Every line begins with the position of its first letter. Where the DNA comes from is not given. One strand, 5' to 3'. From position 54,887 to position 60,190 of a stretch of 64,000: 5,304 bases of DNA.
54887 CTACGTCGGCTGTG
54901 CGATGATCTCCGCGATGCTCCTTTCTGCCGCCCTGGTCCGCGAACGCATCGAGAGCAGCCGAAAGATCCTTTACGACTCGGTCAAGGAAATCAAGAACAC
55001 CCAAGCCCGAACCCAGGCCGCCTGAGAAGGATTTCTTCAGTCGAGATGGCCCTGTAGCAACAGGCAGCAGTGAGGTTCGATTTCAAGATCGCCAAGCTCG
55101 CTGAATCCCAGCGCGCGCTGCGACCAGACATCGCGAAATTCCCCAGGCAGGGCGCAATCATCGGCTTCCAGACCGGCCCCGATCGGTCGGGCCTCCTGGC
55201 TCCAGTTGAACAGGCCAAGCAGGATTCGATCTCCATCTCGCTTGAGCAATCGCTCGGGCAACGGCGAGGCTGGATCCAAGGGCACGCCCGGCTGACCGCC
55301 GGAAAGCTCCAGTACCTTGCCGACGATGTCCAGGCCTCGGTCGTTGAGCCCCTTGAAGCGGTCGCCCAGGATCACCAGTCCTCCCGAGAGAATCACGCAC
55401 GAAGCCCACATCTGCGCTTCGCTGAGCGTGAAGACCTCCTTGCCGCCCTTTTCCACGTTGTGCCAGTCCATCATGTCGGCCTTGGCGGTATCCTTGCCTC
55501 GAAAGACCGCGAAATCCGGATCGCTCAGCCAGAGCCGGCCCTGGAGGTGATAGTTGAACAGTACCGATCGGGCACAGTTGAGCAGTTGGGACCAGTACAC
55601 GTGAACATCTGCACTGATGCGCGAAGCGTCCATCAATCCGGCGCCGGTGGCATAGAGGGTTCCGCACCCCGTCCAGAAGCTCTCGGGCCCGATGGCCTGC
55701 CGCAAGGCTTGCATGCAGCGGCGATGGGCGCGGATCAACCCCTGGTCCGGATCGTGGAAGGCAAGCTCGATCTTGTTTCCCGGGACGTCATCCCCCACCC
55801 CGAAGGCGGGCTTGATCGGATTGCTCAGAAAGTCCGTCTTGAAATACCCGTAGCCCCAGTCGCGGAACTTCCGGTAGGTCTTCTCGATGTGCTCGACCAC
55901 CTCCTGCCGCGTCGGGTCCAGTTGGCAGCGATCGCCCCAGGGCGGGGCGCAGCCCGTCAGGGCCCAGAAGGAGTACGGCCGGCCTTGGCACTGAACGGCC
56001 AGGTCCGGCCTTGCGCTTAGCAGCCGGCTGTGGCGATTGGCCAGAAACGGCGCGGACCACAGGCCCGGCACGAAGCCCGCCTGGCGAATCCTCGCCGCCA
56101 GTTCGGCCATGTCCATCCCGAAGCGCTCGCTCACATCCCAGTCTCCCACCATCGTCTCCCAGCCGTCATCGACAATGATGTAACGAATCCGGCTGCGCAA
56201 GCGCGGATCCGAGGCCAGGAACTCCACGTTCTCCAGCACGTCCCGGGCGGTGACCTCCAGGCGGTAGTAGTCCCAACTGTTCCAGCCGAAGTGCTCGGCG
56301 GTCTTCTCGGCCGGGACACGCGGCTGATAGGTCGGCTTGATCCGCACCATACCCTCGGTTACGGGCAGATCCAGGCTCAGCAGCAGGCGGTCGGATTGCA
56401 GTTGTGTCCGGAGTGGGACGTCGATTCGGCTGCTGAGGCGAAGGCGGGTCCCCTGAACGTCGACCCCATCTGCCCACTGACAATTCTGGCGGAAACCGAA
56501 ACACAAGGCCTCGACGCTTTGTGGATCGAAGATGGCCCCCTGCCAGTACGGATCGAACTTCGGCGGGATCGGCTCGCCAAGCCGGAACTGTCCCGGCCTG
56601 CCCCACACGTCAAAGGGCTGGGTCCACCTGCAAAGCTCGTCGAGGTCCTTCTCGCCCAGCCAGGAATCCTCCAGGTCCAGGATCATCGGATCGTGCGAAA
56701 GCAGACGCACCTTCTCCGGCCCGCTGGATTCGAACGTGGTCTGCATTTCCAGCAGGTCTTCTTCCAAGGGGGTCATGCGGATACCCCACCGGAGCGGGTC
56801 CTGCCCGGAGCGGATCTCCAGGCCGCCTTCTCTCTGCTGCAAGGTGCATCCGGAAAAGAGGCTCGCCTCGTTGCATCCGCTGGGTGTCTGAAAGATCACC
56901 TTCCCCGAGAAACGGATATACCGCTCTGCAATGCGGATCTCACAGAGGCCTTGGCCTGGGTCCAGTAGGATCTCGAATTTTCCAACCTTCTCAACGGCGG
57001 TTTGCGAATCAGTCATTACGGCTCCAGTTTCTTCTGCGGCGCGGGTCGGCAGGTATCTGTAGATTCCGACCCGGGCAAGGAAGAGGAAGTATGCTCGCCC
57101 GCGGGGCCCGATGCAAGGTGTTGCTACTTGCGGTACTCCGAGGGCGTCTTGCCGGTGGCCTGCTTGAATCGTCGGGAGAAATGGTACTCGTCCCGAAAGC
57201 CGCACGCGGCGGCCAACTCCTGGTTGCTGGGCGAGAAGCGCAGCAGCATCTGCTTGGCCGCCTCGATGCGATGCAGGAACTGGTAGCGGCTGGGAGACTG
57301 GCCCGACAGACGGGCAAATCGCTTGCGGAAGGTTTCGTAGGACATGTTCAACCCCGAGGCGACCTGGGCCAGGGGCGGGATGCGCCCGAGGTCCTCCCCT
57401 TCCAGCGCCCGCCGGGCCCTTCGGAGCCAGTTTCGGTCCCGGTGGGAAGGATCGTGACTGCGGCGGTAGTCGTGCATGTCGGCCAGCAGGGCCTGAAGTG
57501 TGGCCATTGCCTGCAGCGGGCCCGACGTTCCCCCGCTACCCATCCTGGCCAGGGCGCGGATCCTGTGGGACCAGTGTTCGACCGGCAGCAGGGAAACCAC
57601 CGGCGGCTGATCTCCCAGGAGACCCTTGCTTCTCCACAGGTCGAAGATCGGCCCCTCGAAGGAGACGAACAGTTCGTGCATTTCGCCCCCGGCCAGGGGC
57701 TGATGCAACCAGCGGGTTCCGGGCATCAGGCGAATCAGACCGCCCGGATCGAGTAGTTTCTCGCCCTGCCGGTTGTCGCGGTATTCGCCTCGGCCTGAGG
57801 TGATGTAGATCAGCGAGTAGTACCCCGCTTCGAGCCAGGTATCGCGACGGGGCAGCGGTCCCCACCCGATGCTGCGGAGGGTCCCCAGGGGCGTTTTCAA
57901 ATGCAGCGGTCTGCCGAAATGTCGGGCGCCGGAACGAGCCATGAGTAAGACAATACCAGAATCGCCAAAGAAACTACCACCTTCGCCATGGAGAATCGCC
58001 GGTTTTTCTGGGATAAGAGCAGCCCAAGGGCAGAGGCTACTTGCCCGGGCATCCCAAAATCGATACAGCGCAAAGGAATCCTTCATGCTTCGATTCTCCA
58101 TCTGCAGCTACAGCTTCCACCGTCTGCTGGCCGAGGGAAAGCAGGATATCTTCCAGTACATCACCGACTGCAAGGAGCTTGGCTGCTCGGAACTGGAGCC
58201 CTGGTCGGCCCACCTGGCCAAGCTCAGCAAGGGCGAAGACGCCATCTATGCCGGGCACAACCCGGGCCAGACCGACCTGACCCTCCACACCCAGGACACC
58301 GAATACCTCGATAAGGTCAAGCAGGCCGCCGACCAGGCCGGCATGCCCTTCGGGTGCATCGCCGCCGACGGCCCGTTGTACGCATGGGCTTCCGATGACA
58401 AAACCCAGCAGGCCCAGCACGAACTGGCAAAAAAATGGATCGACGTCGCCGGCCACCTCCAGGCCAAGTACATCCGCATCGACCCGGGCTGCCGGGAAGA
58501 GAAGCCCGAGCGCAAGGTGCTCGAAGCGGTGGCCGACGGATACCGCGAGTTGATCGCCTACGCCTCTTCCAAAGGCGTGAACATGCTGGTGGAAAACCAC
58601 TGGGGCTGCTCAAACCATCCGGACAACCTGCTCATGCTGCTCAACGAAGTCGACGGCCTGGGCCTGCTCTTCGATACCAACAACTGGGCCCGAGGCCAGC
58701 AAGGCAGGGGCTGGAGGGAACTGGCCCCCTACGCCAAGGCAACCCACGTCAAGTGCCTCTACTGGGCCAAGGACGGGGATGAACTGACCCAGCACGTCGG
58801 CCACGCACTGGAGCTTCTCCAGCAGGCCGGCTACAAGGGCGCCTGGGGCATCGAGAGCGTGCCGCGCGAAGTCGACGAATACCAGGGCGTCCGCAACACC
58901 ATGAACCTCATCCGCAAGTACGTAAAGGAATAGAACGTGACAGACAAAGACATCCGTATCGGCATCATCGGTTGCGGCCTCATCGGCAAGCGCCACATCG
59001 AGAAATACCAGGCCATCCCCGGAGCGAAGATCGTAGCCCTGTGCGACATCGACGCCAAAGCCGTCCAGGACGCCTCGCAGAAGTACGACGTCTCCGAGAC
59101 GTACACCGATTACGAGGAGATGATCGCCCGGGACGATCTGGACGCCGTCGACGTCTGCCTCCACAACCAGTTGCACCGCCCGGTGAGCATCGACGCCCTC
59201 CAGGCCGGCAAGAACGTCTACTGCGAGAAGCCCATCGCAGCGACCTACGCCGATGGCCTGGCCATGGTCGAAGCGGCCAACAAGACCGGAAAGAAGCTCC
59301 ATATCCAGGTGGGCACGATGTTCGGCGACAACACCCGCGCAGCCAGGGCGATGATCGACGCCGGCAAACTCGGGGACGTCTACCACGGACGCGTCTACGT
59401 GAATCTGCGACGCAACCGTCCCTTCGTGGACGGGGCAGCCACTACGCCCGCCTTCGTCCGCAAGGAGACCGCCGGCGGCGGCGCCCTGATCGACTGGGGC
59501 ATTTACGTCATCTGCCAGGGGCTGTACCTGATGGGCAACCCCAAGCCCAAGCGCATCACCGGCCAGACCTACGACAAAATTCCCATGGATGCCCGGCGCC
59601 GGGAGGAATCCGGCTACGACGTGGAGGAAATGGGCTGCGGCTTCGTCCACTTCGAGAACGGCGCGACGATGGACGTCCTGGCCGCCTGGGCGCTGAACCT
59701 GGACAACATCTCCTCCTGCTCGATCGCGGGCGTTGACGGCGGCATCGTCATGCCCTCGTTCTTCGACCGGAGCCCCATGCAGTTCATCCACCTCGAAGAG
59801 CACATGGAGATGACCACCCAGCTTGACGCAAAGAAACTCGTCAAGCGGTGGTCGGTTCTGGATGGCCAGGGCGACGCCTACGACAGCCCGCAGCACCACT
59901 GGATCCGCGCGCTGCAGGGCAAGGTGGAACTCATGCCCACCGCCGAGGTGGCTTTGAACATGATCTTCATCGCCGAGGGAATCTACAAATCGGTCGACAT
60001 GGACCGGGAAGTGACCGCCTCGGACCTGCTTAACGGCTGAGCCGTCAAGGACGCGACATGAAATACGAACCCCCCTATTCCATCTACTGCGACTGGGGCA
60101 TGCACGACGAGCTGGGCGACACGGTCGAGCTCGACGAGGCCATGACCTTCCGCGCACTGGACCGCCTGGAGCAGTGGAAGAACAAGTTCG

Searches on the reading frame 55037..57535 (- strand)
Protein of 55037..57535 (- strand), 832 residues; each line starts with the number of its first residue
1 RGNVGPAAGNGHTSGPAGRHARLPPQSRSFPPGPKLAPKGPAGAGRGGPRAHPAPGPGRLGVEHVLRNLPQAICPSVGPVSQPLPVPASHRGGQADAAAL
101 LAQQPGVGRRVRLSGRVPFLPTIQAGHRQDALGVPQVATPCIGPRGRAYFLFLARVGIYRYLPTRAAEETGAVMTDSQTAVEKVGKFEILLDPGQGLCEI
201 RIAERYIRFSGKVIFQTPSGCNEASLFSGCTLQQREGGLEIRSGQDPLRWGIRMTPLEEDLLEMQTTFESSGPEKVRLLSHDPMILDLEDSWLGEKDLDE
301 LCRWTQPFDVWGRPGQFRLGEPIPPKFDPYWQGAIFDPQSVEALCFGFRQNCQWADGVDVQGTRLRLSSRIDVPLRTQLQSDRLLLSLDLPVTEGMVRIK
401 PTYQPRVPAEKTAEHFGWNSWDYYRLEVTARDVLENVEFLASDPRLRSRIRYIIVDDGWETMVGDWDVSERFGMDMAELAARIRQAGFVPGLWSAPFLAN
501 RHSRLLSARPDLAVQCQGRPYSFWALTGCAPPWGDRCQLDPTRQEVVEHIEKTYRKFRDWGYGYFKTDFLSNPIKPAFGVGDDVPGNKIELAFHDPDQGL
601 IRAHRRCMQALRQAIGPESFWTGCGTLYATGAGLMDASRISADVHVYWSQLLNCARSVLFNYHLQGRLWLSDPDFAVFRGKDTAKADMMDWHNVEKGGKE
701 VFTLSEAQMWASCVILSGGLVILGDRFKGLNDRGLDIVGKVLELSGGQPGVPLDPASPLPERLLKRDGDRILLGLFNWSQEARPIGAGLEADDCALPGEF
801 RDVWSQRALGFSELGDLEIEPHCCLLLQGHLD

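Call 9: search_protein_families(library=pfam, max_evalue=0.001, proteins=[window:55037-57535:-])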
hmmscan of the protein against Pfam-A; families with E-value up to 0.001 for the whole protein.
window:55037-57535:- (832 aa): 2 families
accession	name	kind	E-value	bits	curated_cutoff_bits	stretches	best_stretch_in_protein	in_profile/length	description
PF02065.24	Melibiase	-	3.8e-06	26.6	27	1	447-521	69-151/347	Melibiase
PF05691.18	Raffinose_syn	-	0.00099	17.5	20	0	413-467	198-249/750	Raffinose synthase or seed imbibition protein Sip1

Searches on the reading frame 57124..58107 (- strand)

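Call 9: search_protein_families(library=pfam, max_evalue=0.001, proteins=[window:57124-58107:-])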
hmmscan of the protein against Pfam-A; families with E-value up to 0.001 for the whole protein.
window:57124-58107:- (327 aa): 2 families
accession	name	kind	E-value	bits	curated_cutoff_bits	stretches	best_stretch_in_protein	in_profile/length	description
PF12833.13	HTH_18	-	2.4e-19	69.9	33.6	1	250-327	2-79/80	Helix-turn-helix domain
PF00165.29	HTH_AraC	-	2.6e-16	59.8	26.6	1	297-327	13-42/42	Bacterial regulatory helix-turn-helix proteins, AraC family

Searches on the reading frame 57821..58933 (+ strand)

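Call 9: search_protein_families(library=pfam, max_evalue=0.001, proteins=[window:57821-58933:+])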
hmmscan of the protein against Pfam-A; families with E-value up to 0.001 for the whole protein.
window:57821-58933:+ (370 aa): 2 families
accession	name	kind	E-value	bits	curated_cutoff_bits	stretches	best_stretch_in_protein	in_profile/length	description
PF01261.30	AP_endonuc_2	-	1.1e-19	71.6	31.1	1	154-366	21-248/249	Xylose isomerase-like TIM barrel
PF10566.15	Glyco_hydro_97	-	2.3e-06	27.7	32.5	1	192-265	25-101/275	Glycoside hydrolase 97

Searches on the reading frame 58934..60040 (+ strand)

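Call 9: search_protein_families(library=pfam, max_evalue=0.001, proteins=[window:58934-60040:+])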
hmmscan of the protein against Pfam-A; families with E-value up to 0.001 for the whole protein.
window:58934-60040:+ (368 aa): 4 families
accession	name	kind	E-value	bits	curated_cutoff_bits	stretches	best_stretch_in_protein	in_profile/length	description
PF01408.29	GFO_IDH_MocA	-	1.1e-31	110.4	24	1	7-124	1-118/120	Oxidoreductase family, NAD-binding Rossmann fold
PF22725.1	GFO_IDH_MocA_C3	-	1.1e-16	61.4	27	1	135-271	2-123/124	GFO/IDH/MocA C-terminal domain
PF02894.22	GFO_IDH_MocA_C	-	9.9e-13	48.8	22.9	1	138-360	1-216/218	Oxidoreductase family, C-terminal alpha/beta domain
PF03447.22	NAD_binding_3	-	0.00049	21.2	24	1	13-124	1-115/116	Homoserine dehydrogenase, NAD binding domain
